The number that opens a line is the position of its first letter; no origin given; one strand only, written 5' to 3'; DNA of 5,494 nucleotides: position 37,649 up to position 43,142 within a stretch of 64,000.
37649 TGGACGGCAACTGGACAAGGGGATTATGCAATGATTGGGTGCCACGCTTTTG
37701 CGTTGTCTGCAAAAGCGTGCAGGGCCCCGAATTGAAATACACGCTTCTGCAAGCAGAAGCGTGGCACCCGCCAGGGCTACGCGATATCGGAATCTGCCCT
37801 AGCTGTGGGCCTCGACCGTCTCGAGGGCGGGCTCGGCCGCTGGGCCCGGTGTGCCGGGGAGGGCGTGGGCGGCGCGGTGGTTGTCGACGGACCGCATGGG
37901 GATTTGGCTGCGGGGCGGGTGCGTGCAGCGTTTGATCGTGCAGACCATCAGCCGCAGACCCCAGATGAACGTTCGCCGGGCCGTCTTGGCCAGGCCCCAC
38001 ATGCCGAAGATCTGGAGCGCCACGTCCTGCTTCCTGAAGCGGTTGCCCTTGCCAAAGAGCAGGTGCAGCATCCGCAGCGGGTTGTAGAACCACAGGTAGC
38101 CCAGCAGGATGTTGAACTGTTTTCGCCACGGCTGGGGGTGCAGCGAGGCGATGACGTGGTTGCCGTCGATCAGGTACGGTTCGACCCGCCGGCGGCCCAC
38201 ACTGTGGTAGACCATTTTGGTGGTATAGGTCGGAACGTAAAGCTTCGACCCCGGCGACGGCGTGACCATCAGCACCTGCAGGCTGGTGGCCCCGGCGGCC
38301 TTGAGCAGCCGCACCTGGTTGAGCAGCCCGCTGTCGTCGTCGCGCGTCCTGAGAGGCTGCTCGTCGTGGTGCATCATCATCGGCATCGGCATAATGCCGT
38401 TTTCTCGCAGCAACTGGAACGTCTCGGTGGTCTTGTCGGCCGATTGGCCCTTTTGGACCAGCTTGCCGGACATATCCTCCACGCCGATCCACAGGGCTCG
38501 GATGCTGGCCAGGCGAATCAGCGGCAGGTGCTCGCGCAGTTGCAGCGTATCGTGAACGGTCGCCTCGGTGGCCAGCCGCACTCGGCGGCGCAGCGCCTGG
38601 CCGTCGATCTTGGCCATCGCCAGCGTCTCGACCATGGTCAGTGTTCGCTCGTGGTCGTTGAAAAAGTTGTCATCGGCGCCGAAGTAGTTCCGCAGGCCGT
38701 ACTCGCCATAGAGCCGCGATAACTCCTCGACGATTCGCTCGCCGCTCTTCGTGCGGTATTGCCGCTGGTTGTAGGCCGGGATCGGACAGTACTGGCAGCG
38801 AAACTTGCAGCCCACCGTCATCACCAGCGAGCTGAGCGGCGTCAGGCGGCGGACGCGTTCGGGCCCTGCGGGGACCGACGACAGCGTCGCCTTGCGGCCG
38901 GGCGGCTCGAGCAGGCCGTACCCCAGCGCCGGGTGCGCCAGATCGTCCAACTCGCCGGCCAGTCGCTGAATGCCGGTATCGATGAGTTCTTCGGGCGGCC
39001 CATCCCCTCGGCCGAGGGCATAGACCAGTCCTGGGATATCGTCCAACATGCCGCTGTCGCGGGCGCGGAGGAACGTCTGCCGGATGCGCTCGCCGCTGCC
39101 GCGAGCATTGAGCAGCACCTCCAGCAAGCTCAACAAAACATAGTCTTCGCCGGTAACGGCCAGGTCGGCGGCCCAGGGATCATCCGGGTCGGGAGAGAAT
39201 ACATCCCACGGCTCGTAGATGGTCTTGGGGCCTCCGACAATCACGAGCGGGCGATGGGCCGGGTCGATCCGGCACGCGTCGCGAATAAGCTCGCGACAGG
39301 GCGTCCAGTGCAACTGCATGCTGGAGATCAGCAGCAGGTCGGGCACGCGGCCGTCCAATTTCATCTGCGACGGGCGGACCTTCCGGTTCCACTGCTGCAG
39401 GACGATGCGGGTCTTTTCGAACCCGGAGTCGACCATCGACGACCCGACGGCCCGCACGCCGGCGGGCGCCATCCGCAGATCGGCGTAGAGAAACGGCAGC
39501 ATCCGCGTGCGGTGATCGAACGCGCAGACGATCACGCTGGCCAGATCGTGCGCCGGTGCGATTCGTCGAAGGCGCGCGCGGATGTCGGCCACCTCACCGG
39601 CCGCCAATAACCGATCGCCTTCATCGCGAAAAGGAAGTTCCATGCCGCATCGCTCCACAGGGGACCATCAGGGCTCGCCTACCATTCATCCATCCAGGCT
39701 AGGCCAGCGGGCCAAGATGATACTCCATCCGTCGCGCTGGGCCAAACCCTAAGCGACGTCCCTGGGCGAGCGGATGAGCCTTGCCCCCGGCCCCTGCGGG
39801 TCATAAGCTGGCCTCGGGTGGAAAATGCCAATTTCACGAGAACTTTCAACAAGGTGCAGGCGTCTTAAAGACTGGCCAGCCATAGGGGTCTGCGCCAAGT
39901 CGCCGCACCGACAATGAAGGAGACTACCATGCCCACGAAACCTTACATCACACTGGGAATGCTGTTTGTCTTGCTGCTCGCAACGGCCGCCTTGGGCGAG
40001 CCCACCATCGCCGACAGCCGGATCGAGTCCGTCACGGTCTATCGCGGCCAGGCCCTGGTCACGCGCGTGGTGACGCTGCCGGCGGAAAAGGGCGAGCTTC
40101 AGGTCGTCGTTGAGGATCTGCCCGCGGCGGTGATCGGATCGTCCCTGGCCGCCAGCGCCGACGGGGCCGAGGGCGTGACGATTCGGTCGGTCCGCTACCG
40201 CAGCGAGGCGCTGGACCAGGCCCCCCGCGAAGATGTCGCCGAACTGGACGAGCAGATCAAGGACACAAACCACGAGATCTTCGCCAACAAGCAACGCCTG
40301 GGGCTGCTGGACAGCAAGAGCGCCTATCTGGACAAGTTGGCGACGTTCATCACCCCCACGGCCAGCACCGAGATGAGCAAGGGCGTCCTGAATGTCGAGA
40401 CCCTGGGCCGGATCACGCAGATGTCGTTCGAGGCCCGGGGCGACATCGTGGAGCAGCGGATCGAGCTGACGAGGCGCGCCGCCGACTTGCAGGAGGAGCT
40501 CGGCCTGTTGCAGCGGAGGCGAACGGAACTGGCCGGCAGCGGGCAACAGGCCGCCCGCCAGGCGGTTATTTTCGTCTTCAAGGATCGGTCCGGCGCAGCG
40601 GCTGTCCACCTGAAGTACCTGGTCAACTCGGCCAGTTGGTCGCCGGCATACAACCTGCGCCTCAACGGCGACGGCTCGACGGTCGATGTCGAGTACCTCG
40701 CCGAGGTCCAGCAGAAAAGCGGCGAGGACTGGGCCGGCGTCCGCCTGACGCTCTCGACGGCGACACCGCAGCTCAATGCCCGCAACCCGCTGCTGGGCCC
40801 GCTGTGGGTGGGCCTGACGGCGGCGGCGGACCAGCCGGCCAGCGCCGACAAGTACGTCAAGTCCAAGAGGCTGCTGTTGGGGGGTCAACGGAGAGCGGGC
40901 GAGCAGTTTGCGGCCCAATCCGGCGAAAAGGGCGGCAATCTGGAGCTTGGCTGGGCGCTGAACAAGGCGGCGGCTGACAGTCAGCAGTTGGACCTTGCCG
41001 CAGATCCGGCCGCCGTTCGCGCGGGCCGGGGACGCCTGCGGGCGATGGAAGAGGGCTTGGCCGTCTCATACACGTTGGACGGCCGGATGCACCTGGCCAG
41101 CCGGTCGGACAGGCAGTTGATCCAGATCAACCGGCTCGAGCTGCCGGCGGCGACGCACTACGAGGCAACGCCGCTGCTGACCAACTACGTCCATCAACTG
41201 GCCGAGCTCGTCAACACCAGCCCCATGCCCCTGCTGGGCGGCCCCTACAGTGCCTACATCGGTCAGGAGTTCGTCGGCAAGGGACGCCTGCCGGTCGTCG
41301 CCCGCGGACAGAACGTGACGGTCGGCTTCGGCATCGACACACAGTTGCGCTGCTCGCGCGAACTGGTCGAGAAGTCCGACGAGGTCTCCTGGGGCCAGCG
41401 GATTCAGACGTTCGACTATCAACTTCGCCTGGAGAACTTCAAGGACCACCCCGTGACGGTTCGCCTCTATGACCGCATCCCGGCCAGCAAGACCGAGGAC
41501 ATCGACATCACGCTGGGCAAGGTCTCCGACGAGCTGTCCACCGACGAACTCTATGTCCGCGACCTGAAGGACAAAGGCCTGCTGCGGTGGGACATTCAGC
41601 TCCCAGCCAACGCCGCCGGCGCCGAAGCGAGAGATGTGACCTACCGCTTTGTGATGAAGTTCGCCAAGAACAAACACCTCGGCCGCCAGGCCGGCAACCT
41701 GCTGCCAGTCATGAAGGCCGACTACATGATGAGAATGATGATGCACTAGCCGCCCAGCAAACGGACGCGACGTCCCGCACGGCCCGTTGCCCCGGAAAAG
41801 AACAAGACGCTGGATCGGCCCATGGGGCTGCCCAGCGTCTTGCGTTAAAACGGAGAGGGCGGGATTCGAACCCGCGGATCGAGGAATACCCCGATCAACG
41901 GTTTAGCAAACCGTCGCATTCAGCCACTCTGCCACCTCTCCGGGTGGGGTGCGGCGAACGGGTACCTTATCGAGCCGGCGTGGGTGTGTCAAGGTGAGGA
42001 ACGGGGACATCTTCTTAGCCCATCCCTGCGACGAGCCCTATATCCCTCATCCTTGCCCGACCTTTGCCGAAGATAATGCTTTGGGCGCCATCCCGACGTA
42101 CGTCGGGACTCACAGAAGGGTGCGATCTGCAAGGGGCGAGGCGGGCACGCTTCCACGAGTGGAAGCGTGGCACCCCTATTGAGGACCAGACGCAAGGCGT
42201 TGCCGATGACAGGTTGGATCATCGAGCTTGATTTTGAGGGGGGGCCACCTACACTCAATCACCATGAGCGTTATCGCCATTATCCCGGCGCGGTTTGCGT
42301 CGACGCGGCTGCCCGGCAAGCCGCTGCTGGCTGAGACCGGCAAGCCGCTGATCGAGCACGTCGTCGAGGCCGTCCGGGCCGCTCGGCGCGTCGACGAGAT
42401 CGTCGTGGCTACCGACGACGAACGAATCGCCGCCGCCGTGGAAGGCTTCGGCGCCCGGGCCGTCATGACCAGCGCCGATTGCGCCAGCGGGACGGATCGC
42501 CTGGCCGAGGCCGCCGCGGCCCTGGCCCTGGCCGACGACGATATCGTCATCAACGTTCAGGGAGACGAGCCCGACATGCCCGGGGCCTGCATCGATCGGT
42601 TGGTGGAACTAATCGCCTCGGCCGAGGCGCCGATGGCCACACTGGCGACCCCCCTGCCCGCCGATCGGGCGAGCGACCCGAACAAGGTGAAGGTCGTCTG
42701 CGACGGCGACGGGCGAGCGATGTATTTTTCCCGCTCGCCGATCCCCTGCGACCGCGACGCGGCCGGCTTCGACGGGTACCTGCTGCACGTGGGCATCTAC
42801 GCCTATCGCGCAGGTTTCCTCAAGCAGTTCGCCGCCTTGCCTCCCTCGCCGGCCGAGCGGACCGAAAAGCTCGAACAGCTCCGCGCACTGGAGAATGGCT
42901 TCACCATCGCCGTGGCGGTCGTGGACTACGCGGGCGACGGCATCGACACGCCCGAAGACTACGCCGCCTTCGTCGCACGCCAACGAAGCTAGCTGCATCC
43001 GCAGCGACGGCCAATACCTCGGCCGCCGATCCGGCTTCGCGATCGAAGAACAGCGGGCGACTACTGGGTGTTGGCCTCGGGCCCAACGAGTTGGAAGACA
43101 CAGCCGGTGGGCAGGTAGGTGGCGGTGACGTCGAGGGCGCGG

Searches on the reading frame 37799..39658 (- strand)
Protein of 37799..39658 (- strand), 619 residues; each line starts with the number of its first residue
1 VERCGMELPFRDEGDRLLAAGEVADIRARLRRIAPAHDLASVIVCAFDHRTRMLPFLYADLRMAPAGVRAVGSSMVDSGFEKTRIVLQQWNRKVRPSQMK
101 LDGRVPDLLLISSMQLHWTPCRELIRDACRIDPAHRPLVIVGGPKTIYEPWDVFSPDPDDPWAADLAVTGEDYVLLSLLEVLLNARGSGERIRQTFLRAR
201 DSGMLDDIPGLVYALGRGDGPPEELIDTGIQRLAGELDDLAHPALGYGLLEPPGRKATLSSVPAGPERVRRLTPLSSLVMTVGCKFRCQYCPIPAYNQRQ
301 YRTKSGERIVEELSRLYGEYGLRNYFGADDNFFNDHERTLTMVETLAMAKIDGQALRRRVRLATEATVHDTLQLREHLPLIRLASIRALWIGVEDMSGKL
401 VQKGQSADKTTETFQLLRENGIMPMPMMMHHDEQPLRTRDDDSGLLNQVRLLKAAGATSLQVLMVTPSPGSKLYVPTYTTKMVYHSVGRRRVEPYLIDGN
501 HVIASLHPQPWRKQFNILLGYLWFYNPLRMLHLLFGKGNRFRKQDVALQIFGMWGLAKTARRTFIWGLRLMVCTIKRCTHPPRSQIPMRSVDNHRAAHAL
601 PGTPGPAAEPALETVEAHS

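Call 83: search_protein_families(library=pfam, proteins=[window:37799-39658:-], max_evalue=0.0001)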
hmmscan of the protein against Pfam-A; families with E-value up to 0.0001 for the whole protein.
window:37799-39658:- (619 aa): 1 family
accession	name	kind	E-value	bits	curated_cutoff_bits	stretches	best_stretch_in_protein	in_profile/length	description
PF04055.27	Radical_SAM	-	2.9e-10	41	29.5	1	279-423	2-142/166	Radical SAM superfamily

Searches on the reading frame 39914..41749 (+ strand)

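Call 83: search_protein_families(library=pfam, proteins=[window:39914-41749:+], max_evalue=0.0001)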
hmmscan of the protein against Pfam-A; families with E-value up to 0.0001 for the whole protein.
window:39914-41749:+ (611 aa): 2 families
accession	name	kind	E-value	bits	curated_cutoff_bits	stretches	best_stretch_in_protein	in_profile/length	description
PF13598.12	DUF4139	-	1.3e-43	149.5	31.8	1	231-583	1-203/205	Domain of unknown function (DUF4139)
PF13600.11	DUF4140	-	4.5e-16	59.5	27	1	40-139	1-98/98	N-terminal domain of unknown function (DUF4140)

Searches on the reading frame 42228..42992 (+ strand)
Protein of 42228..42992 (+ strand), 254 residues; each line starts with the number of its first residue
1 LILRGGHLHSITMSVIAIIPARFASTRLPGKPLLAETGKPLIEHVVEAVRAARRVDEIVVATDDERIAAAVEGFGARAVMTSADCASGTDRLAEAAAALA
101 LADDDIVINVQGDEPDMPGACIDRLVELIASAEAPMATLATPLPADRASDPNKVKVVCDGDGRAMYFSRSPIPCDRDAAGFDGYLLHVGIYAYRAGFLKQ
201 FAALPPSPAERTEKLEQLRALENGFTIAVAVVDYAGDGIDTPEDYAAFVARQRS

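Call 83: search_protein_families(library=pfam, proteins=[window:42228-42992:+], max_evalue=0.0001)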
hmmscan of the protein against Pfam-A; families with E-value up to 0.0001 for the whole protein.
window:42228-42992:+ (254 aa): 2 families
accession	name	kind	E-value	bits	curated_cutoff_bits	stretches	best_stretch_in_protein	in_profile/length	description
PF02348.25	CTP_transf_3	-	1.1e-57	195.8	22.6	1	16-226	1-216/217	Cytidylyltransferase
PF12804.13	NTP_transf_3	-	7.2e-11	43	27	1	30-140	15-122/160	MobA-like NTP transferase domain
